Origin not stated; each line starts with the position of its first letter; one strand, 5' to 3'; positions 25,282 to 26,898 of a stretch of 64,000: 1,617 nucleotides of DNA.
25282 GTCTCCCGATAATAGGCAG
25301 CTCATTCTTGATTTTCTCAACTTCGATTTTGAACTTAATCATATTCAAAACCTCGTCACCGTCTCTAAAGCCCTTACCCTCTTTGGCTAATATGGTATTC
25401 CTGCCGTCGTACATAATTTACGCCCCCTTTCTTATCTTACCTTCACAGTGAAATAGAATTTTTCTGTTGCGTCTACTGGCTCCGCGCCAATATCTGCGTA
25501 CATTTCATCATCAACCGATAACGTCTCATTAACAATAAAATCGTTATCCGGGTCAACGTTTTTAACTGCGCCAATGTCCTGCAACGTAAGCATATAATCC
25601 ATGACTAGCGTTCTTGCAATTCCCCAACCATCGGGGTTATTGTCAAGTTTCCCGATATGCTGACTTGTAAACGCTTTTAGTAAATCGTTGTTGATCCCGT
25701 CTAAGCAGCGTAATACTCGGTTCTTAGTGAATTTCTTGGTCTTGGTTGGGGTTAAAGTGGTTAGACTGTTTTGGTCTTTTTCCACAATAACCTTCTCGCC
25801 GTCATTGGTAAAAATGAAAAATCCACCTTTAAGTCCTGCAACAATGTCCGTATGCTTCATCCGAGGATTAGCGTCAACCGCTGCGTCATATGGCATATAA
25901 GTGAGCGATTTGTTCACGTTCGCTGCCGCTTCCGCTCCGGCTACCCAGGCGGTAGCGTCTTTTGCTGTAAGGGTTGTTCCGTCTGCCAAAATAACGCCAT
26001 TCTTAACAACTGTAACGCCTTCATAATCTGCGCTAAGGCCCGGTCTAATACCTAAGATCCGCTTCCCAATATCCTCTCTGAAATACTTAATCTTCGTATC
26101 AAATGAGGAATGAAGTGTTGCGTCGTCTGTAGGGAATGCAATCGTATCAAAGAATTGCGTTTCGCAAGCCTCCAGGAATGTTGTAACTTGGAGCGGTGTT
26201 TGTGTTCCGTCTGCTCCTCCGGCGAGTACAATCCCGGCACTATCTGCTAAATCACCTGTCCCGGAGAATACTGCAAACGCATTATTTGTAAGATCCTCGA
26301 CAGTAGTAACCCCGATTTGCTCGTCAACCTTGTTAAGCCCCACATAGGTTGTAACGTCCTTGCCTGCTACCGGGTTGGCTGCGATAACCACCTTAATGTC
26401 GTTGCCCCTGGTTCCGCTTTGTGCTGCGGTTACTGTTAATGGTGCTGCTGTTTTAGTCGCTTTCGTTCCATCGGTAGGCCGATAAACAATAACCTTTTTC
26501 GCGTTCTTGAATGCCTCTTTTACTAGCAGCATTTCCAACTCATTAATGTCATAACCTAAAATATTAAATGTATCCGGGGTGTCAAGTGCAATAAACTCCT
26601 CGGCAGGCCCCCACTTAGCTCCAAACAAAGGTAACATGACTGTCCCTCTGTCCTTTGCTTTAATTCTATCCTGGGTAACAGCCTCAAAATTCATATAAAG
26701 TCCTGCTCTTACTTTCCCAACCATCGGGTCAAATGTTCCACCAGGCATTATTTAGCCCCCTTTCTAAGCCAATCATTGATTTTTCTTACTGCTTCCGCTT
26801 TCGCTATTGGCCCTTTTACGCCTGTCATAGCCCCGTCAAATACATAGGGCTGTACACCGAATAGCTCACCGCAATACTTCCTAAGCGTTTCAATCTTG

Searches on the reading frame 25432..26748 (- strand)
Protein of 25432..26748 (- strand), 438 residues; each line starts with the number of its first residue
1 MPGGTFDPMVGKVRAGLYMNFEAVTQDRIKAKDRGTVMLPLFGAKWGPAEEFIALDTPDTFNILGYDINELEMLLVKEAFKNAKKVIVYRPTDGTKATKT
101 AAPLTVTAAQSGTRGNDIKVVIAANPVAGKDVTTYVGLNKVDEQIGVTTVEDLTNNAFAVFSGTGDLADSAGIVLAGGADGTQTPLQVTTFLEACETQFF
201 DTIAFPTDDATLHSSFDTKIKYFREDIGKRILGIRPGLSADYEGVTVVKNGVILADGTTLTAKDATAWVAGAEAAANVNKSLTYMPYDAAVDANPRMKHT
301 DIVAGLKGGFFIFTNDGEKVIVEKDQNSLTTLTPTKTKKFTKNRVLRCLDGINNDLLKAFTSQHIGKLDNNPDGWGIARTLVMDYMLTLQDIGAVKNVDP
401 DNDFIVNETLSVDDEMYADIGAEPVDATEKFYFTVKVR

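Call 60: search_protein_families(library=phrogs, proteins=[window:25432-26748:-], max_evalue=0.00001)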
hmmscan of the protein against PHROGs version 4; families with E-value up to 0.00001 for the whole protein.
window:25432-26748:- (438 aa): 2 families
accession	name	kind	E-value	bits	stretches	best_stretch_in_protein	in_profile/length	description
phrog_279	-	tail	2.1e-100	337.8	1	1-438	1-483/489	tail sheath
phrog_1480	-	tail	7.3e-31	108.4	1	186-397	82-292/353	tail sheath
